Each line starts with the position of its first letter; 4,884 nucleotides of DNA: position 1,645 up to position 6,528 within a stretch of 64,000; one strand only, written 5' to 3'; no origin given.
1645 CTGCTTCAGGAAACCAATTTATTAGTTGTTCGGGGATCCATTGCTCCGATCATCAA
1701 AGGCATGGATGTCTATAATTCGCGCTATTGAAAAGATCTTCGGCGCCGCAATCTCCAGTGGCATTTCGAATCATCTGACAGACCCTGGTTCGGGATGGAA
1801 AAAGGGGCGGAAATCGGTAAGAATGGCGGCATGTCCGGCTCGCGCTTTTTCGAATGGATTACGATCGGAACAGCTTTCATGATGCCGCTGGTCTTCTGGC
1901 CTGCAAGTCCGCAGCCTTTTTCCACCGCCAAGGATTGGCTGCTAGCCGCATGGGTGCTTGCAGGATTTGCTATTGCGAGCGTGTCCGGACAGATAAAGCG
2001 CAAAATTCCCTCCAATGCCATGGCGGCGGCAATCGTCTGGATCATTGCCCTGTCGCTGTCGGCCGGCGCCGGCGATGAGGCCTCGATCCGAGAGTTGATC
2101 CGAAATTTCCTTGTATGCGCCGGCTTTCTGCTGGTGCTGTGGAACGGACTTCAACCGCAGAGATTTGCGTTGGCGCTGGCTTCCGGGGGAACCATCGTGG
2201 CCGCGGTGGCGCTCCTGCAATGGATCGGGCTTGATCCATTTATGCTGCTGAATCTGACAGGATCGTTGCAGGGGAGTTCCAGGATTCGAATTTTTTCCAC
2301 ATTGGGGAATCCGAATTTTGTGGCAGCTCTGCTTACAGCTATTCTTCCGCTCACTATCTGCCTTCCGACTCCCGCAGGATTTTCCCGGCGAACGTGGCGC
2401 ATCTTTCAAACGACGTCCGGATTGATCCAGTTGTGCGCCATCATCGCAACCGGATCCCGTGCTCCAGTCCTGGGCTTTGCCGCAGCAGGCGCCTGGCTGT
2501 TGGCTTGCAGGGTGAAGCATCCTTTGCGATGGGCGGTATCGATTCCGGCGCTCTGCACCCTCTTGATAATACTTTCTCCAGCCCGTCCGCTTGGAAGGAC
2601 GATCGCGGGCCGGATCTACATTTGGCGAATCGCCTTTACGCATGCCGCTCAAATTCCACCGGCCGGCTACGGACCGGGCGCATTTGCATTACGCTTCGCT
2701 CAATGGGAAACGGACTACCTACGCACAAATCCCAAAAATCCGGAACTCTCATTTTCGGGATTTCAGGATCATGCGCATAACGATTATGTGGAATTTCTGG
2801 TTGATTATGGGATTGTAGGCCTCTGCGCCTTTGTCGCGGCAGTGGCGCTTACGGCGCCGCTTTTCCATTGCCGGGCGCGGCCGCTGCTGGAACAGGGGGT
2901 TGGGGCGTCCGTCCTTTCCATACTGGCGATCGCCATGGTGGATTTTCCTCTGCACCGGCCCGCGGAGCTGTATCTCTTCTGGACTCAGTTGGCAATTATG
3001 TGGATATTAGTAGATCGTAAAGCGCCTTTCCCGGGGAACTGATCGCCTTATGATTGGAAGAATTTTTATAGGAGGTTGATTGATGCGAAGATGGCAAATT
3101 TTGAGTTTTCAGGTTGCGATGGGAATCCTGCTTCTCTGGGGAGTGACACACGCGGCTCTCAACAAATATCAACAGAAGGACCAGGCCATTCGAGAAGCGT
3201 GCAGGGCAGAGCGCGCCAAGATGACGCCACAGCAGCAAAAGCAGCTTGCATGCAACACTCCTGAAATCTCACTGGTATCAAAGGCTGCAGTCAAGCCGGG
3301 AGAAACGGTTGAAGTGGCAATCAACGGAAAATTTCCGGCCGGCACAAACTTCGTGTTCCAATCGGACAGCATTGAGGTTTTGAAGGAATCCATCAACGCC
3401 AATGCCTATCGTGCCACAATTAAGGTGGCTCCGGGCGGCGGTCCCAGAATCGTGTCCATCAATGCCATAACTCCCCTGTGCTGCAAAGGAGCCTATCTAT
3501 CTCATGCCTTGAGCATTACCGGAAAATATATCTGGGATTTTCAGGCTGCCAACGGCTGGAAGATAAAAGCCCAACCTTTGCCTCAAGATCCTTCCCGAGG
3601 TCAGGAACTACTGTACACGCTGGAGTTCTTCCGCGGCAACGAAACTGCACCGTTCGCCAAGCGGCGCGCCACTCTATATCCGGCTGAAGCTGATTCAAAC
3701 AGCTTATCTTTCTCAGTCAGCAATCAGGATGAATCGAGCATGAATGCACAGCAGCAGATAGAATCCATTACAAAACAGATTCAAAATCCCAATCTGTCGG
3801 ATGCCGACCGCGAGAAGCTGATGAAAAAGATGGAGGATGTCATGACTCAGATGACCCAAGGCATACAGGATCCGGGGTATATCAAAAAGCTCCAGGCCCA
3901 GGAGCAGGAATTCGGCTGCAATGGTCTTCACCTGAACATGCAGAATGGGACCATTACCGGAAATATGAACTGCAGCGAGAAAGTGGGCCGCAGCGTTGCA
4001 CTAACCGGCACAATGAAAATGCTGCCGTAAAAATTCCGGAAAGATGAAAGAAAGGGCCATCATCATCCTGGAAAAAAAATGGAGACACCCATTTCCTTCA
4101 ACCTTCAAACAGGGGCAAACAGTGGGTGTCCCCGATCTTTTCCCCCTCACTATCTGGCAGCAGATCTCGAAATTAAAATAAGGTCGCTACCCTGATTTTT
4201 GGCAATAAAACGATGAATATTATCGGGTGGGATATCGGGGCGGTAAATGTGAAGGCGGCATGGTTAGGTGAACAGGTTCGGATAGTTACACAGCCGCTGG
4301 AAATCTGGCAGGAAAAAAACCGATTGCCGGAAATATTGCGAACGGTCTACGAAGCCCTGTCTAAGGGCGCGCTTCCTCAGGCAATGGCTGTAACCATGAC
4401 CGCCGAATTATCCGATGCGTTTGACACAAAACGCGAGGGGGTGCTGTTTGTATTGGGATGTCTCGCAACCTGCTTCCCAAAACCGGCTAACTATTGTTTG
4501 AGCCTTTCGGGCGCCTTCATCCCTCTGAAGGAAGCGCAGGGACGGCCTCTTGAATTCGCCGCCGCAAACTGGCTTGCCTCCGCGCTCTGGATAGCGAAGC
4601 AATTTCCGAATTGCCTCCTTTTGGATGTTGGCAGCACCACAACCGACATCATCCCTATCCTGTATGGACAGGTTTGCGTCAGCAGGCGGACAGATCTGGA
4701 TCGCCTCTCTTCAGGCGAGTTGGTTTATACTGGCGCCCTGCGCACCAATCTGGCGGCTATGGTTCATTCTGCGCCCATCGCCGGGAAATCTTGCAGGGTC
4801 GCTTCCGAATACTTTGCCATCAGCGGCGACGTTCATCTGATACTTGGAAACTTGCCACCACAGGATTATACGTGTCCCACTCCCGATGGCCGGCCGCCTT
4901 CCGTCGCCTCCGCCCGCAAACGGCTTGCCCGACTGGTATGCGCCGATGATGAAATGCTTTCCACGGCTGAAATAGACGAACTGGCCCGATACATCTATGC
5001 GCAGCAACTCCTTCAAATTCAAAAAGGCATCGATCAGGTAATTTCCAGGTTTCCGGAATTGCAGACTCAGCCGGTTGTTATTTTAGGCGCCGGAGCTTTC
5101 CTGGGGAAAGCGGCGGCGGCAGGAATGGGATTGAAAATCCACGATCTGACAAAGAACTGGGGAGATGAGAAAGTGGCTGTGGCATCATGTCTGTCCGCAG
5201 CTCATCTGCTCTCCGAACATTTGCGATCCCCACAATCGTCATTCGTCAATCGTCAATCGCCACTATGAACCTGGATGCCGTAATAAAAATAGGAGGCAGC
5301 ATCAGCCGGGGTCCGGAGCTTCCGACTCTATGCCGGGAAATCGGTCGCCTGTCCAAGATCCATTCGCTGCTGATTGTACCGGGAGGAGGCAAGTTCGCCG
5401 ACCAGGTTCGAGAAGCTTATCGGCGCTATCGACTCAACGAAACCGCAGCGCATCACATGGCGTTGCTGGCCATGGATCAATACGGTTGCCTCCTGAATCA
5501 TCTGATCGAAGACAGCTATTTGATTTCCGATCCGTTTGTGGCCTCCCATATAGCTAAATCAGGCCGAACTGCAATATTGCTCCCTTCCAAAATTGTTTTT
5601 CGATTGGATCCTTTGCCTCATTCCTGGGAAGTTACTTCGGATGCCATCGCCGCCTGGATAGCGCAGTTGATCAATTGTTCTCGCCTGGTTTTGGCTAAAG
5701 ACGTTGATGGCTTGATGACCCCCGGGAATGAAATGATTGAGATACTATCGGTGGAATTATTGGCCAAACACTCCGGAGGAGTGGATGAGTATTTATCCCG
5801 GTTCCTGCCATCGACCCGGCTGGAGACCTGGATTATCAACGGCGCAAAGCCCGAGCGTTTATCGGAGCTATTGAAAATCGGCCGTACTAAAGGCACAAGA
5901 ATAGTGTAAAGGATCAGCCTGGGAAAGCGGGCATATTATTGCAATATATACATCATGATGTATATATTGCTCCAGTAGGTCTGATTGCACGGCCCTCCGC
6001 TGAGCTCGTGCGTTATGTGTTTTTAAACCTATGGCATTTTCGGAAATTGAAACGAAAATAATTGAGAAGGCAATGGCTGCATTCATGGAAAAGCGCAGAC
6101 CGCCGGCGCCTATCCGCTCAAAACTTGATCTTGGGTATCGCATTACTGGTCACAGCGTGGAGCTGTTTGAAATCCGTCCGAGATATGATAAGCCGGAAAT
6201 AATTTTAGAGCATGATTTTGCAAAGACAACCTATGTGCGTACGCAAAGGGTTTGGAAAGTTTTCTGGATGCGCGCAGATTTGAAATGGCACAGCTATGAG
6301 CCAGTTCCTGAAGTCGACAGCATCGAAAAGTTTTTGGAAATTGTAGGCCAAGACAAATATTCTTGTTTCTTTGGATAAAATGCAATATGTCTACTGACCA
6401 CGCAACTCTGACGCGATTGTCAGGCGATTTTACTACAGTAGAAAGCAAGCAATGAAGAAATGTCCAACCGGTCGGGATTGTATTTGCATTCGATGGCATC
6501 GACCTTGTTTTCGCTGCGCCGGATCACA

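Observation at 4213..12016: Methanofuran-biosynthesis genes (mfnF, mfnE, mfnB) in an apparently acidobacterial genome, with no other C1 pathway genes nearby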

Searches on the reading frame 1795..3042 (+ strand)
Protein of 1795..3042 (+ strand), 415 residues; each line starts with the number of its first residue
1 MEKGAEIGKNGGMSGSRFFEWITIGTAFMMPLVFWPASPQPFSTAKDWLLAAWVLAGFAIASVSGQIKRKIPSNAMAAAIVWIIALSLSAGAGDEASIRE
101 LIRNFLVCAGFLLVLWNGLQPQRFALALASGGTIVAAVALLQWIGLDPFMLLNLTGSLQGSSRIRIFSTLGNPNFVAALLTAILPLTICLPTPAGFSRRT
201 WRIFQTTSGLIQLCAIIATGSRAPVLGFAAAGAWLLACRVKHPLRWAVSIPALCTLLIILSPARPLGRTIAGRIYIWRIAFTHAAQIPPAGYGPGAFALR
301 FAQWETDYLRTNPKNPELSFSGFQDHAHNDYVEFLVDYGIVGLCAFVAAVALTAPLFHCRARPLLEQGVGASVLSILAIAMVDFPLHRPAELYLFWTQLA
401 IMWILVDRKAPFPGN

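Call 6: search_protein_families(library=pfam, proteins=[window:1795-3042:+])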
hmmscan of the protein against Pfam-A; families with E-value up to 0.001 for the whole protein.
window:1795-3042:+ (415 aa): 1 family
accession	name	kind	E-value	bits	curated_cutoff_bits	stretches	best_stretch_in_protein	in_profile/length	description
PF04932.20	Wzy_C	-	7e-17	62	31.7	1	210-347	4-149/149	O-Antigen ligase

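Call 67: search_protein_families(library=ncbifam, proteins=[window:1795-3042:+], max_evalue=0.001)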
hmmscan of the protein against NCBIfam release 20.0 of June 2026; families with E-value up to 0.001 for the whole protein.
window:1795-3042:+ (415 aa): 2 families
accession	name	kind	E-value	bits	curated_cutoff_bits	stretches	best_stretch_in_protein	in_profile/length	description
TIGR03097.1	PEP_O_lig_1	hypoth_equivalog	6.9e-06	25.2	188.1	1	168-354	162-345/408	putative O-glycosylation ligase, exosortase A system-associated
TIGR00947.1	2A73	equivalog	7.4e-06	25.2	366.4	1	31-251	26-244/425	IctB family putative bicarbonate transporter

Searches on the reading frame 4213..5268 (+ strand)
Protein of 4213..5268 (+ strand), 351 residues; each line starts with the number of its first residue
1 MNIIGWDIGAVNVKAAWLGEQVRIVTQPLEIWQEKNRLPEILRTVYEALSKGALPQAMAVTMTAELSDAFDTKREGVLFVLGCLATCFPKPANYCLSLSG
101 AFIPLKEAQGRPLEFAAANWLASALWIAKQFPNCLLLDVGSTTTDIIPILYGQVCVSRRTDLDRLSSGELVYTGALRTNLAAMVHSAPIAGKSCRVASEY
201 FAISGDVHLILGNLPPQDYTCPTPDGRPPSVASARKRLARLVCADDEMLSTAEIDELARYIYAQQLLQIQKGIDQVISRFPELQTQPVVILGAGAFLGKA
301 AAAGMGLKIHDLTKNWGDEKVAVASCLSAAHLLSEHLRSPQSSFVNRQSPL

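Call 3: search_protein_families(library=pfam, proteins=[window:4213-5268:+])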
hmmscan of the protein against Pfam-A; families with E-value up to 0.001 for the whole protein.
window:4213-5268:+ (351 aa): 1 family
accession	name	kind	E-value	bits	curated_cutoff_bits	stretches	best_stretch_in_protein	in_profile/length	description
PF01968.24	Hydantoinase_A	-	6.6e-33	114.6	22.9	1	59-334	4-289/291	Hydantoinase/oxoprolinase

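Call 4: search_protein_families(library=ncbifam, proteins=[window:4213-5268:+])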
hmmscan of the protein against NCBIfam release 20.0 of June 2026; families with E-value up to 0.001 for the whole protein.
window:4213-5268:+ (351 aa): 2 families
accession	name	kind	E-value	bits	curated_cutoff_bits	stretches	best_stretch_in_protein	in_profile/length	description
TIGR03123.1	one_C_unchar_1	hypoth_equivalog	2.9e-98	329.1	244.1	1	4-332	1-325/327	probable H4MPT-linked C1 transfer pathway protein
NF040623.1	MfnF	equivalog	8.6e-70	235.4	520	1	3-333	2-322/324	(4-{4-[2-(gamma-L-glutamylamino)ethyl]phenoxymethyl}furan-2-yl)methanamine synthase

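Call 10: find_encoding_contigs(protein=window:4213-5268:+, flank=10000)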
Protein window:4213-5268:+ (351 aa): no gene with exactly this product is on record in the collection.

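Call 36: search_solved_structures(query=window:4213-5268:+, show_alignments=1)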
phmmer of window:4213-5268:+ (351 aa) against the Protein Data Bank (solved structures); distinct sequences matched with E-value up to 0.001: 1.
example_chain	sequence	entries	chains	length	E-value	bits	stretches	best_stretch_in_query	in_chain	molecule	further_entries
3c0b_A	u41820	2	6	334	3.1e-51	177.6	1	3-336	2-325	Conserved archaeal protein Q6M145 | Conserved archaeal protein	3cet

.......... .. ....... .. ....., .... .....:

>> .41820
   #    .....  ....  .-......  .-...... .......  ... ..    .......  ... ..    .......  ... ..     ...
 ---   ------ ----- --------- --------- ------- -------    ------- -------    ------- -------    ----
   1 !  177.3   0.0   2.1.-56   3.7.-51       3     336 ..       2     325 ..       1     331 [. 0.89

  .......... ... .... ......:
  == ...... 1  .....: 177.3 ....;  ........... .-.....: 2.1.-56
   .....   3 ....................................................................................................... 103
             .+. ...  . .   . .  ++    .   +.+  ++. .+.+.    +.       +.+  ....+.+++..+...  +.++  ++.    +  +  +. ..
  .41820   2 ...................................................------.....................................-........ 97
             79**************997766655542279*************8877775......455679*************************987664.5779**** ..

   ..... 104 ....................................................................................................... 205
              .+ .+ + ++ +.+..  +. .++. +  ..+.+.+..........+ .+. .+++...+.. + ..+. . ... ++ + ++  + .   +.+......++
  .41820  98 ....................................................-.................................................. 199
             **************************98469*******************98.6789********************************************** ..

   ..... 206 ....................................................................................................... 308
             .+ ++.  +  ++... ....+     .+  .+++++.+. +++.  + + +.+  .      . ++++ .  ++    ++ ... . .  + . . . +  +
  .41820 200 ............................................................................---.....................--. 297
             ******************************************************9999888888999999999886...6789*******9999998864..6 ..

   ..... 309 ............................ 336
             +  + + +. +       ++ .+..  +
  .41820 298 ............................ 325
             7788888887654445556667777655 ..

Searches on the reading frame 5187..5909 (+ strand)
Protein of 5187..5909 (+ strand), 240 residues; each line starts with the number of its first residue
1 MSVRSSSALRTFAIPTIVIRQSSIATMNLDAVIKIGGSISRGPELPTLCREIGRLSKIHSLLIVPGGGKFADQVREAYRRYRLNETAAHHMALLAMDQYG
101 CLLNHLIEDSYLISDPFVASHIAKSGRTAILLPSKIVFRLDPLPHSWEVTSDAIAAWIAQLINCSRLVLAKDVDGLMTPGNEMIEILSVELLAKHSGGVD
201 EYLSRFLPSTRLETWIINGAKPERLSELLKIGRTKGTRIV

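Call 3: search_protein_families(library=pfam, proteins=[window:5187-5909:+])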
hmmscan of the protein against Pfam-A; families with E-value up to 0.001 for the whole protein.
window:5187-5909:+ (240 aa): 1 family
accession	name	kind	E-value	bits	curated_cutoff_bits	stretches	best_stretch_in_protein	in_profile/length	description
PF00696.33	AA_kinase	-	2.3e-17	64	24.9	1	32-194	4-202/234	Amino acid kinase family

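Call 4: search_protein_families(library=ncbifam, proteins=[window:5187-5909:+])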
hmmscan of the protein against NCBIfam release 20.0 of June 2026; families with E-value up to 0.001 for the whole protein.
window:5187-5909:+ (240 aa): 4 families
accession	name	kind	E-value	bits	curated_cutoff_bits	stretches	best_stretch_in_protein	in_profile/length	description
NF040622.1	MfnE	equivalog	9.1e-41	139.9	300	1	32-239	3-210/211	[5-(aminomethyl)furan-3-yl]methyl phosphate kinase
TIGR02076.1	pyrH_arch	equivalog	2.9e-07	30.3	158.05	1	32-177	2-144/222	UMP kinase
TIGR00761.1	argB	equivalog_domain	3.4e-07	30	151.3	0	149-192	154-198/231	acetylglutamate kinase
NF040647.1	IPPK_Arch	equivalog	7.2e-07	28.7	120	0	151-239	154-259/259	isopentenyl phosphate kinase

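Call 37: search_solved_structures(query=window:5265-5909:+, show_alignments=1)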
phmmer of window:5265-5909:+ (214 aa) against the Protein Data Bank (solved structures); distinct sequences matched with E-value up to 0.001: 5.
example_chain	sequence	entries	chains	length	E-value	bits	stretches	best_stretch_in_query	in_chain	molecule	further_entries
7qrh_AAA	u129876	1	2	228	3.4e-31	111.6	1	6-204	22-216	Aspartate/glutamate/uridylate kinase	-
2bmu_A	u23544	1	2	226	5.1e-05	26.1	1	6-153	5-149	URIDYLATE KINASE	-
2bri_A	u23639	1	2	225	5.4e-05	26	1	6-153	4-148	URIDYLATE KINASE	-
2brx_A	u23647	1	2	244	5.7e-05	25.9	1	5-153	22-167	URIDYLATE KINASE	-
2ji5_A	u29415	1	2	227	5.9e-05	25.9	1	5-153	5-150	URIDYLATE KINASE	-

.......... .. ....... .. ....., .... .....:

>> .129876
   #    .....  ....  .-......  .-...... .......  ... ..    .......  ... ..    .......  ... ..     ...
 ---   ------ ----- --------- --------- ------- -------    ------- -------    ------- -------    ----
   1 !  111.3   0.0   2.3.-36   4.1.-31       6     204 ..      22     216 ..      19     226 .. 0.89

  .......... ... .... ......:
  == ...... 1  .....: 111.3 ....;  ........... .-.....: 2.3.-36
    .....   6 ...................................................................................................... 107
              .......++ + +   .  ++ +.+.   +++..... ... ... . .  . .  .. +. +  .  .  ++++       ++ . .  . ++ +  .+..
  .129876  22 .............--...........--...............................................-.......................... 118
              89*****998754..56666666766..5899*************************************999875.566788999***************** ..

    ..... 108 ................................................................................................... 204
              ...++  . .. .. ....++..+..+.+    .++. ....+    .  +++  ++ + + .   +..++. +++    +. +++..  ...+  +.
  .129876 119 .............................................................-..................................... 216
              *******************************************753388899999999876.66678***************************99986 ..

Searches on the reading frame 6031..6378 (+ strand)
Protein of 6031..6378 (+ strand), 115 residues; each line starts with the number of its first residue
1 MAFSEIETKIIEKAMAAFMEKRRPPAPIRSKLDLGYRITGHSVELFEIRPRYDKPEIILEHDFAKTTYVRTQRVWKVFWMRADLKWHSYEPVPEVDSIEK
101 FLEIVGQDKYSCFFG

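Call 3: search_protein_families(library=pfam, proteins=[window:6031-6378:+])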
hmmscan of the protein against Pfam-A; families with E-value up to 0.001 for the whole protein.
window:6031-6378:+ (115 aa): 1 family
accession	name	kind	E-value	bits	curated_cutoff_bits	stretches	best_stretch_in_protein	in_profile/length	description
PF11225.14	DUF3024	-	1.4e-36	125.5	24.9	1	3-115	1-112/112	Domain of unknown function (DUF3024)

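Call 4: search_protein_families(library=ncbifam, proteins=[window:6031-6378:+])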
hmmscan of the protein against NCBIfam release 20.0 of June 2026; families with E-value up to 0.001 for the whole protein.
window:6031-6378:+ (115 aa): 0 families
